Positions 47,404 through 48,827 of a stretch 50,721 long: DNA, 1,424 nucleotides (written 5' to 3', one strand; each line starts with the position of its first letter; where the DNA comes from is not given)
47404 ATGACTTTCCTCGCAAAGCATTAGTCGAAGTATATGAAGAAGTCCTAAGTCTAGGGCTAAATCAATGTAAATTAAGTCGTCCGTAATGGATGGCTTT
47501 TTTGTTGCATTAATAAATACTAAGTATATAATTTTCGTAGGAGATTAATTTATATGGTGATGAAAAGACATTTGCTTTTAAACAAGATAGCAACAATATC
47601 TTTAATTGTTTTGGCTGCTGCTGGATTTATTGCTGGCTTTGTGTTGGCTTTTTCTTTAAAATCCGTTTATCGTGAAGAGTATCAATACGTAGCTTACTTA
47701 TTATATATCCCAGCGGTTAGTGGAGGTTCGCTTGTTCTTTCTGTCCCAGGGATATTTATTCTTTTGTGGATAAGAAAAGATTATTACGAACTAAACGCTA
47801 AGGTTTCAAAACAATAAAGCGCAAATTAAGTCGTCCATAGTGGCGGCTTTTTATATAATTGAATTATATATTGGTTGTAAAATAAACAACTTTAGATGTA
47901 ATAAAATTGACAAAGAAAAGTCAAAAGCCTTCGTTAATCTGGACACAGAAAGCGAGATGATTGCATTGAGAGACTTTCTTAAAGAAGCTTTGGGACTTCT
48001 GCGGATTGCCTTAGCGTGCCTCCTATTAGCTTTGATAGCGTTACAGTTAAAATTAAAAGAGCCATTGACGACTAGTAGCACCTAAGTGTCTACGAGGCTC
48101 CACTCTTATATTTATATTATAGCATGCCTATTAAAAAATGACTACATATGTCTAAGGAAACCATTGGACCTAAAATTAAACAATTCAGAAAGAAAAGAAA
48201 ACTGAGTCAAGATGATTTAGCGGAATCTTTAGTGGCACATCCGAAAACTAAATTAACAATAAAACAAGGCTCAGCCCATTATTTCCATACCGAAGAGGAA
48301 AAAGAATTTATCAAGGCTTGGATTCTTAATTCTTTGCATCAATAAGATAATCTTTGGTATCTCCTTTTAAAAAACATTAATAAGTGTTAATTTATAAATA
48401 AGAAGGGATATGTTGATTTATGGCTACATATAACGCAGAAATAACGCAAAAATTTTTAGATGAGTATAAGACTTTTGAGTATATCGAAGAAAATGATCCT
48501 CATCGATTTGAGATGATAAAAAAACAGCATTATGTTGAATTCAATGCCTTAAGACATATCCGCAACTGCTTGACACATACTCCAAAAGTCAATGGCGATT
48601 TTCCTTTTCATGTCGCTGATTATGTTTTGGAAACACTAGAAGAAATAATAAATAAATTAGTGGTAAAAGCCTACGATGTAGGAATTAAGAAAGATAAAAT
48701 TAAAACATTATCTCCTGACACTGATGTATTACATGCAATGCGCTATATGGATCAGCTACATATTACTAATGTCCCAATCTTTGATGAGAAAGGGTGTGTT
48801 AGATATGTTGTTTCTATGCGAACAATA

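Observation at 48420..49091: HEPN-like Rx4H domain fused to a CBS pair: possible ligand-gated RNase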

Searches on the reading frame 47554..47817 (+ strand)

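Call 3: search_protein_families(library=pfam, proteins=[window:47554-47817:+], max_evalue=1)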
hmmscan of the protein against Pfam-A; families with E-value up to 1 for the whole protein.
window:47554-47817:+ (87 aa): 5 families
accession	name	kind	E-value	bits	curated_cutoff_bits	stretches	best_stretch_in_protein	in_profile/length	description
PF06738.18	ThrE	-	0.037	13.9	26.3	1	7-70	148-202/241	Putative threonine/serine exporter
PF11638.13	DnaA_N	-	0.039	14.1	24.6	1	54-80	32-58/65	DnaA N-terminal domain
PF14256.11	YwiC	-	0.051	14.3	25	1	10-70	24-83/126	YwiC-like protein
PF05805.17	L6_membrane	-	0.097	12.6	30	1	11-77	8-75/191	L6 membrane protein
PF05745.16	CRPA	-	0.12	12.8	23.6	1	7-57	58-104/150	Chlamydia 15 kDa cysteine-rich outer membrane protein (CRPA)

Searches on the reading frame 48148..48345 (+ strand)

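Call 3: search_protein_families(library=pfam, proteins=[window:48148-48345:+], max_evalue=1)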
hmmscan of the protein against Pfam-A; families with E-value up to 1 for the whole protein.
window:48148-48345:+ (65 aa): 3 families
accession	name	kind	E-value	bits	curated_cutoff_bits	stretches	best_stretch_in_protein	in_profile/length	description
PF12844.13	HTH_19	-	0.00058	20.2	30.2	1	9-37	3-25/64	Helix-turn-helix domain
PF01381.28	HTH_3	-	0.0049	17.3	23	1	10-28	1-19/55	Helix-turn-helix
PF24902.1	Ig_NUP210_9th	-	0.23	12.1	27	1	31-55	11-37/79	NUP210, Ig-like domain 9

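Call 4: search_protein_families(library=ncbifam, proteins=[window:48148-48345:+], max_evalue=1)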
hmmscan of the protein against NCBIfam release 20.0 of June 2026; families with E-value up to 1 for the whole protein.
window:48148-48345:+ (65 aa): 7 families
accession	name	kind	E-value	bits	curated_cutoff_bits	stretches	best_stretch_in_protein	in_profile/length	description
TIGR03070.1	couple_hipB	subfamily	0.00068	19.5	71.65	1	5-27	2-24/58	type II toxin-antitoxin system Y4mF family antitoxin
TIGR03830.1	CxxCG_CxxCG_HTH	subfamily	0.01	15.7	61.8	1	3-30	63-90/127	type II TA system antitoxin MqsA family protein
NF041951.1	phage_RstR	subfamily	0.012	15.9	80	1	6-31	3-28/108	RstR family transcriptional repressor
NF047948.1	male_kill_WMK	equivalog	0.021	14.3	300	1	4-44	161-201/300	WO male-killing family protein Wmk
NF007257.0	PRK09706.1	subfamily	0.03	14.1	101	1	1-28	1-28/135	transcriptional repressor DicA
TIGR04403.1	rSAM_skfB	equivalog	0.037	12.8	300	1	9-41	55-86/402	sporulation killing factor system radical SAM maturase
NF003153.0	PRK04115.1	equivalog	0.061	13.5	114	1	4-59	7-60/138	hypothetical protein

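Call 6: search_protein_families(library=padloc, proteins=[window:48148-48345:+], max_evalue=1)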
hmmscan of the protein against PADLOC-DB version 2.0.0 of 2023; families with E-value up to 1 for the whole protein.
window:48148-48345:+ (65 aa): 2 families
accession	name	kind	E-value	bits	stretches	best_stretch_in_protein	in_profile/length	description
PDLC02926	HTH_VI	-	0.0033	15.6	1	6-28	2-24/92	-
PDLC03665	Control_protein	-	0.02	13.2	1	6-28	9-32/77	control protein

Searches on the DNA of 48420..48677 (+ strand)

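Call 87: search_dna_similar(query=L063:4944-5723:+, collection=ecoli_genomes, mode=distant, max_evalue=0.001, max_rows=10)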
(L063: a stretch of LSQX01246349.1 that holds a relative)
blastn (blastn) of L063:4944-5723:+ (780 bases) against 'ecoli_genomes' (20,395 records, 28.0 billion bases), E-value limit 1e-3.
No match.
